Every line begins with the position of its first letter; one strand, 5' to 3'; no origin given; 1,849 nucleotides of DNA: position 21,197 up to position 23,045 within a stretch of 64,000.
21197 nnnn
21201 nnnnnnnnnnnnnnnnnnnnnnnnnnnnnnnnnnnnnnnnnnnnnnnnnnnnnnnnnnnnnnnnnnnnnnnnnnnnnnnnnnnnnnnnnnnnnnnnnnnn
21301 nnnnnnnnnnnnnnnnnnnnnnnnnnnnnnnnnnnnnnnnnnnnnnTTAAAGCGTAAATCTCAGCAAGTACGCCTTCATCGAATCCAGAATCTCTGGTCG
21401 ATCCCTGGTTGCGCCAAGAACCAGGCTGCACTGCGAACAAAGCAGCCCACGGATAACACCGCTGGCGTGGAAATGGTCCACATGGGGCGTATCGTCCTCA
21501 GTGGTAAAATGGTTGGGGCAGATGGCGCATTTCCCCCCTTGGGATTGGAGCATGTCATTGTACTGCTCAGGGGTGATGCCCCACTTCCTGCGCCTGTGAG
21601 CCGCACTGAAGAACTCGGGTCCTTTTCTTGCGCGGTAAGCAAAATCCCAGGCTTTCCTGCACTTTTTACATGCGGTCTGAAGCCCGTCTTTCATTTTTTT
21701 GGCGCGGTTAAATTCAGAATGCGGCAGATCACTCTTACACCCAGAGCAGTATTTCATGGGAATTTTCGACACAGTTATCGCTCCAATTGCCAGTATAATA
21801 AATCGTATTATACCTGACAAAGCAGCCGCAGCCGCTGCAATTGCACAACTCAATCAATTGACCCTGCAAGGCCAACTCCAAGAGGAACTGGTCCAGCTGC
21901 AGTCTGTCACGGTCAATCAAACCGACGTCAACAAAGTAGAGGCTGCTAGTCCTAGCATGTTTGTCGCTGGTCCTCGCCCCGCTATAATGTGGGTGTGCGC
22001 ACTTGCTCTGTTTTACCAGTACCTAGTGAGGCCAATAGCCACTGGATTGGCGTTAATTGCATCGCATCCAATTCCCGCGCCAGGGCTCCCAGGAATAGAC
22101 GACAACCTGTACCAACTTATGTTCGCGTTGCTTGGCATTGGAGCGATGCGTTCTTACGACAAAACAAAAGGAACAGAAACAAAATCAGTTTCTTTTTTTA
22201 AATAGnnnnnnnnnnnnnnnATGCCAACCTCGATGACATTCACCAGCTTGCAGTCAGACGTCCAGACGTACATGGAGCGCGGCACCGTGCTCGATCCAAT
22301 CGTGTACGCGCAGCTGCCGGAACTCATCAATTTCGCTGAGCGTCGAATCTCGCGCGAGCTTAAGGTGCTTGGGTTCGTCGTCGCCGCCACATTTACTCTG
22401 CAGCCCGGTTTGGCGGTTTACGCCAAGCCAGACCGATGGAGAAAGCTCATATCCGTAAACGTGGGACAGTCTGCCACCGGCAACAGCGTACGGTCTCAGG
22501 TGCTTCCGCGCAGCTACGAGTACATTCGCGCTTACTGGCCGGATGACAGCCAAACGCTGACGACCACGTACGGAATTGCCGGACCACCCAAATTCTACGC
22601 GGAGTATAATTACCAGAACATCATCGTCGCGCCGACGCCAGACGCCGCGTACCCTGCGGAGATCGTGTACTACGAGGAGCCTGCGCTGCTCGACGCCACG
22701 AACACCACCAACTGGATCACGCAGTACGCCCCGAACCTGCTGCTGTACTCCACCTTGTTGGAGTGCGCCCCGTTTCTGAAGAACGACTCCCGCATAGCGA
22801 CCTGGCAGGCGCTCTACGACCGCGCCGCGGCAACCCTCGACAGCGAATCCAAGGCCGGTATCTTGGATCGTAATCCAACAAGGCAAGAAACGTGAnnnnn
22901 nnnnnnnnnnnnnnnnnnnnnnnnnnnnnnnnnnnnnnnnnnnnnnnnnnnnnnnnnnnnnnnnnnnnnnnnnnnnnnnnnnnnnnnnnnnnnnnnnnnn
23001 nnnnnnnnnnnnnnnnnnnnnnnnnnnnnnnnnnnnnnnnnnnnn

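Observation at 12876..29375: Unusually high load of free-standing endonucleases inside the structural module (3 Endo VII-type HNH + 1 GIY-YIG remnant)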

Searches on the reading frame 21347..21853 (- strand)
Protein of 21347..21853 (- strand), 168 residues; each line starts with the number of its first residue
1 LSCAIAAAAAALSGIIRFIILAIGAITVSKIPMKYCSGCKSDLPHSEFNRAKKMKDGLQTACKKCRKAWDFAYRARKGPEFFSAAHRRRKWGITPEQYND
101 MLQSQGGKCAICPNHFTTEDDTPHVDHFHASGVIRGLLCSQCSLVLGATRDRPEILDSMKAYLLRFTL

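Call 5: search_protein_families(library=pfam, proteins=[window:21347-21853:-], max_evalue=0.01)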
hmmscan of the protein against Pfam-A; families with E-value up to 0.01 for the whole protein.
window:21347-21853:- (168 aa): 2 families
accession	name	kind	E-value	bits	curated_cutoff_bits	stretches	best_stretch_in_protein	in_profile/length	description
PF02945.21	Endonuclease_7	-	5e-20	71.6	23.6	1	86-163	3-80/82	Recombination endonuclease VII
PF17032.10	Zn_ribbon_15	-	0.0057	17.9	28.9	0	13-73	16-66/73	zinc-ribbon family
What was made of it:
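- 21347..21772 (-): E3: Endo VII-motif endonuclease gene on the opposite strand, between the endolysin and the holin. The start is GTG 21772 (GGAG 8 nt upstream) or ATG 21757. It has an N-terminal CxxC...CxxC ribbon and the core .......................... PF02945 5e-20 (call 5).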

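Call 6: search_protein_families(library=phrogs, proteins=[window:21347-21853:-], max_evalue=0.001)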
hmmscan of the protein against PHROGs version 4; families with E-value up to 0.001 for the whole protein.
window:21347-21853:- (168 aa): 10 families
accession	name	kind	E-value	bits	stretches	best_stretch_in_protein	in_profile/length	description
phrog_2633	-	DNA, RNA and nucleotide metabolism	5.3e-35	121.7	1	30-164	10-137/142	endonuclease VII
phrog_2914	-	DNA, RNA and nucleotide metabolism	4.5e-31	109.1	1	36-166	20-155/190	endonuclease VII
phrog_307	-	DNA, RNA and nucleotide metabolism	4.4e-21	77.2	1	84-164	98-177/334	endonuclease VII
phrog_1035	-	DNA, RNA and nucleotide metabolism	4.1e-20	73.8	1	33-130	63-187/271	endonuclease VII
phrog_423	-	DNA, RNA and nucleotide metabolism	1e-13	52.5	1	98-148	15-66/159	endonuclease VII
phrog_2255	-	DNA, RNA and nucleotide metabolism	4e-10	40.5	1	29-112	49-116/211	HNH endonuclease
phrog_2340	-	DNA, RNA and nucleotide metabolism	2.2e-09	38.6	1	29-90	4-66/171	endonuclease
phrog_5558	-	moron, auxiliary metabolic gene and host takeover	3.4e-08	34.8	1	30-72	5-46/130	Lar-like restriction alleviation protein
phrog_17507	-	DNA, RNA and nucleotide metabolism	0.00011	23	1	126-164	2-41/65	endonuclease VII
phrog_30859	-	unknown function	0.00022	23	1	34-74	3-43/117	-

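Call 42: search_solved_structures(query=window:21347-21772:-, max_evalue=0.01, show_alignments=2)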
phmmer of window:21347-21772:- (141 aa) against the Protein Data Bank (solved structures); distinct sequences matched with E-value up to 0.01: 4.
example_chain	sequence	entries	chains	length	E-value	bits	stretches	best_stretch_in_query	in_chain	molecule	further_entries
1e7d_A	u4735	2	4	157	9.5e-05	25.6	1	70-122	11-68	RECOMBINATION ENDONUCLEASE VII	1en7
1e7l_A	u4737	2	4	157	0.00013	25.2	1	70-122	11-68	RECOMBINATION ENDONUCLEASE VII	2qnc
2qnf_A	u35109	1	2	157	0.00061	23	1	70-122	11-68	Recombination endonuclease VII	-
3fc3_A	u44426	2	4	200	0.0053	20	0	81-139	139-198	Restriction endonuclease Hpy99I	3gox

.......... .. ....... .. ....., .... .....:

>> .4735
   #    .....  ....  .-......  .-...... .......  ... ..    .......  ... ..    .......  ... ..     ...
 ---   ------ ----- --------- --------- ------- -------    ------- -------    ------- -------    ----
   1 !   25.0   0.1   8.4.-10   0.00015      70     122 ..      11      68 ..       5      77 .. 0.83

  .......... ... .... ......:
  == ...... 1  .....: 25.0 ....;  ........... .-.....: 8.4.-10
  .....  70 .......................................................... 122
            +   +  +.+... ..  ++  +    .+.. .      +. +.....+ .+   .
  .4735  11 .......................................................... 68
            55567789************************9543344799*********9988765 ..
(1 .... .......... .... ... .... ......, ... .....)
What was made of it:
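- Closest known: T4 endonuclease VII. Same: The beta-beta-alpha-metal catalytic core and zinc-binding cysteines are homologous (calls 5, 42).
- E3 aligns with T4 Endo VII structures (call 42). The catalytic core is homologous to T4 endonuclease VII (calls 5, 42).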

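Call 58: search_dna_similar(query=window:21347-21772:-, collection=phages, mode=protein, max_rows=12)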
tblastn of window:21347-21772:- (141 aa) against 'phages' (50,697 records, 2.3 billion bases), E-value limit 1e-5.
Records with a match: 1637; places in all: 1749; records where one place covers at least 80% of the query: 430.
Best place of each record, by identity: <60% 1637.
By first word of the organism name: Mycobacterium 943; Klebsiella 129; Gordonia 116; Escherichia 61; Rhodococcus 52; Yersinia 42; Vibrio 40; Streptomyces 38; Synechococcus 32; Arthrobacter 16; and 45 more.
By host as written in the record: Mycobacterium smegmatis mc2 155 680; Mycobacterium smegmatis mc#155 116; Gordonia terrae 3612 99; Klebsiella pneumoniae 69; - 63; Mycobacterium smegmatis mc2155 57; Rhodococcus erythropolis RIA 643 37; Yersinia pestis 31; and 211 more.
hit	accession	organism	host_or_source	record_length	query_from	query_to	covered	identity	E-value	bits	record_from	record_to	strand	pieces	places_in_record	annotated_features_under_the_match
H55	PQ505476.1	Klebsiella phage vB_VIPKPNMC04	Klebsiella pneumoniae OMCS-22-1561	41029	1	136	96%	40.8%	7e-23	98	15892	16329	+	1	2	endonuclease VII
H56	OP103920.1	Klebsiella phage 150016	Klebsiella pneumoniae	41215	2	136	96%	40.4%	1e-20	92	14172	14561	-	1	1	hypothetical protein (x2)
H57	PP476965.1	Klebsiella phage vB_KpnP_71Y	Klebsiella pneumoniae 71Y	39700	6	136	93%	41.5%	5e-22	96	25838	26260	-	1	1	endonuclease VII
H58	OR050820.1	Klebsiella phage HZJ31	Klebsiella pneumoniae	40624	6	136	93%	41.5%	5e-22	96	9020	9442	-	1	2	endonuclease VII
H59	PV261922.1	Synechococcus phage 7B11-B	Synechococcus sp. WH 7803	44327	6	137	94%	40.9%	4e-24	101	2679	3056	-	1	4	recombination endonuclease VII | terminase small subunit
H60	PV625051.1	Klebsiella phage vB_Kpn_002_Koku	Klebsiella pneumoniae subsp. pneumoniae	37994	5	136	94%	40.9%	1e-19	89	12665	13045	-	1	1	endonuclease VII | internal virion protein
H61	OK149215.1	Klebsiella phage vB_KpnP_IME305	Klebsiella pneumoniae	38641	5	136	94%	40.9%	1e-19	89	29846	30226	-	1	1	endonuclease VII | protein inside capsid A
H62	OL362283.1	Klebsiella phage 69101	Klebsiella pneumoniae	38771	5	136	94%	40.9%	3e-19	88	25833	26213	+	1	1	putative integration and excision endonuclease VII | scaffold protein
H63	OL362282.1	Klebsiella phage 6998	Klebsiella pneumoniae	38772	5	136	94%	40.9%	3e-19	88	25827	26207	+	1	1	putative integration and excision endonuclease VII | scaffold protein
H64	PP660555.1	Klebsiella phage SAKp26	Klebsiella pneumoniae (clinical isolate ...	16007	2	136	96%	39.7%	9e-21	92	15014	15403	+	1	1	putative integration and excision endonuclease VII | scaffold protein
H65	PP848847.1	Klebsiella phage vB_Kpn24-P1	Klebsiella pneumoniae Kpn24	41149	2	136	96%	39.7%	5e-20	90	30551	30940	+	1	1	endonuclease VII | internal virion protein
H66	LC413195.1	Klebsiella phage KN4-1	Klebsiella sp.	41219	2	136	96%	39.7%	5e-20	90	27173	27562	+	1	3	none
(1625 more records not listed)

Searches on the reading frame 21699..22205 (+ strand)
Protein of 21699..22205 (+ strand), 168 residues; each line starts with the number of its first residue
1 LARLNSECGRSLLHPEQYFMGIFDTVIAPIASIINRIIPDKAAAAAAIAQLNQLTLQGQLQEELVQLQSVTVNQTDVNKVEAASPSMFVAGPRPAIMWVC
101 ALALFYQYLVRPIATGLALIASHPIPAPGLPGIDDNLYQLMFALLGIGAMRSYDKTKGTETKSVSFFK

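Call 5: search_protein_families(library=pfam, proteins=[window:21699-22205:+], max_evalue=0.01)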
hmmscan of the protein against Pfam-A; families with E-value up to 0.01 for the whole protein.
window:21699-22205:+ (168 aa): 1 family
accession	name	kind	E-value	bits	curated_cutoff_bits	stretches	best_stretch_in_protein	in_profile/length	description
PF11351.13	GTA_holin_3TM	-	1.1e-22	81.2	24.8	1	25-147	2-117/123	Holin of 3TMs, for gene-transfer release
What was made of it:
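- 21756..22205 (+): Holin (GTA_holin_3TM). Its first ~18 codons are AT-rich and recoded in the genomes that carry E3, compared with L088, which lacks it. PF11351 1.1e-22 (call 5).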

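Call 6: search_protein_families(library=phrogs, proteins=[window:21699-22205:+], max_evalue=0.001)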
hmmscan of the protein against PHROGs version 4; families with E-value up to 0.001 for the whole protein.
window:21699-22205:+ (168 aa): 1 family
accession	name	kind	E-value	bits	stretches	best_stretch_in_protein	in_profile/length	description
phrog_3427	-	lysis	1.1e-24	88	1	20-161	5-140/141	holin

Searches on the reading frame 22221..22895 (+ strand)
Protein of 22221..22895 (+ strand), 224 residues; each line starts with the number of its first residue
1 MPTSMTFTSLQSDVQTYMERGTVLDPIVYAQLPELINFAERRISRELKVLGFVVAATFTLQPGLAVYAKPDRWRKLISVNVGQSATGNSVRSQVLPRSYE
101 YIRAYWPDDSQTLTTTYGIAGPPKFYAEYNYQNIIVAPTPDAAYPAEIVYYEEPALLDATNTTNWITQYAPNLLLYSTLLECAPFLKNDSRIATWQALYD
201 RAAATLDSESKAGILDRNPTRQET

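Call 24: find_related_loci(query=window:22221-22895:+, collection=viral_contigs, flank=10000)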
Query window:22221-22895:+ (224 aa) in viral_contigs; peptide patterns used: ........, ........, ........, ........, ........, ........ (x = any residue, [..] = any of these).
304 stretches matched a pattern; 301 encode a relative of the query (tblastn E <= 1e-3); the best 80 are kept; 80 distinct loci.
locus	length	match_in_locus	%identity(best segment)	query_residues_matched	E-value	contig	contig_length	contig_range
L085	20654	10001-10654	86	1-218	1e-128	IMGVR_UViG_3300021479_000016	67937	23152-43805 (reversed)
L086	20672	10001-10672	81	1-224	8e-125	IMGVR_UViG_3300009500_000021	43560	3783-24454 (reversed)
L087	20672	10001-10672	81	1-224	8e-125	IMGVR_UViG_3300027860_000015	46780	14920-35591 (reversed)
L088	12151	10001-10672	81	1-224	8e-125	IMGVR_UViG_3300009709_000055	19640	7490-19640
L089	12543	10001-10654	80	1-224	3e-122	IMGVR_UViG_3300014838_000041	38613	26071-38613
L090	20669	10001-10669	77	1-223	2e-116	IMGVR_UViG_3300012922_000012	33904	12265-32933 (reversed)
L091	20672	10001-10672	75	1-224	1e-116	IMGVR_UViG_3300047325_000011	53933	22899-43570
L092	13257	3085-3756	73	1-224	8e-116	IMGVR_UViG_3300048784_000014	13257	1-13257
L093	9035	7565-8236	76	1-224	1e-115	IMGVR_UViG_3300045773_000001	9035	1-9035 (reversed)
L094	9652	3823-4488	74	1-222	2e-114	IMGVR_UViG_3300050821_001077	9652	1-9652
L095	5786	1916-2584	72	1-223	3e-112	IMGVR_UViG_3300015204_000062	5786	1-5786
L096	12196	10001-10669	69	1-223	2e-108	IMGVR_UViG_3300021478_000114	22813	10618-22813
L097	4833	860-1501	58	1-223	7e-86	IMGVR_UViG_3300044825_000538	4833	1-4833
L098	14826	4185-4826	58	1-223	8e-86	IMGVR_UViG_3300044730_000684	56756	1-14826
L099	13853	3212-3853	58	1-223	8e-86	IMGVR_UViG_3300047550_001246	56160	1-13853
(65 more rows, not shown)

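Call 51: find_related_loci(query=window:22221-22895:+, collection=metagenome_contigs, flank=10000)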
Query window:22221-22895:+ (224 aa) in metagenome_contigs; peptide patterns used: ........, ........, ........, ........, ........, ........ (x = any residue, [..] = any of these).
252 stretches matched a pattern; 163 encode a relative of the query (tblastn E <= 1e-3); the best 80 are kept; 80 distinct loci.
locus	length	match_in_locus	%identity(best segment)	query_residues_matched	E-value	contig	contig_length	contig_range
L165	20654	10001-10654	86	1-218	8e-129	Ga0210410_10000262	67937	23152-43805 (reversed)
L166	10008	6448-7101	84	1-218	3e-128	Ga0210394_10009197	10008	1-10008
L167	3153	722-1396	82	1-224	5e-130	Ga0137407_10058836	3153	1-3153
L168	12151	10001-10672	81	1-224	6e-125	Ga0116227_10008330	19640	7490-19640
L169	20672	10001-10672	81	1-224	6e-125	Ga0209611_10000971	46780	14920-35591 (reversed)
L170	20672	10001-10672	81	1-224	6e-125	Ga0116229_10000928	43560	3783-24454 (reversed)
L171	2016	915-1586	80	1-224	2e-131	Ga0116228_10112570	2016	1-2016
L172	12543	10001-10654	80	1-224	2e-122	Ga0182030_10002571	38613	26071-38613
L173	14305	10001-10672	77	1-224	1e-121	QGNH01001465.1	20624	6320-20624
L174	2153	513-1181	78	1-224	2e-127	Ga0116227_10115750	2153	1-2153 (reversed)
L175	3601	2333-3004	77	1-224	2e-122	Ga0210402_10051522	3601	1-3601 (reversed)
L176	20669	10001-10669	77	1-223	1e-116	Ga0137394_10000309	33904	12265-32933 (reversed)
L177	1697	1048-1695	78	1-216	6e-124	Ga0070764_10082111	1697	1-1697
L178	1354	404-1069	74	1-222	3e-124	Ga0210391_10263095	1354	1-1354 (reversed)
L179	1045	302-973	74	1-224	3e-124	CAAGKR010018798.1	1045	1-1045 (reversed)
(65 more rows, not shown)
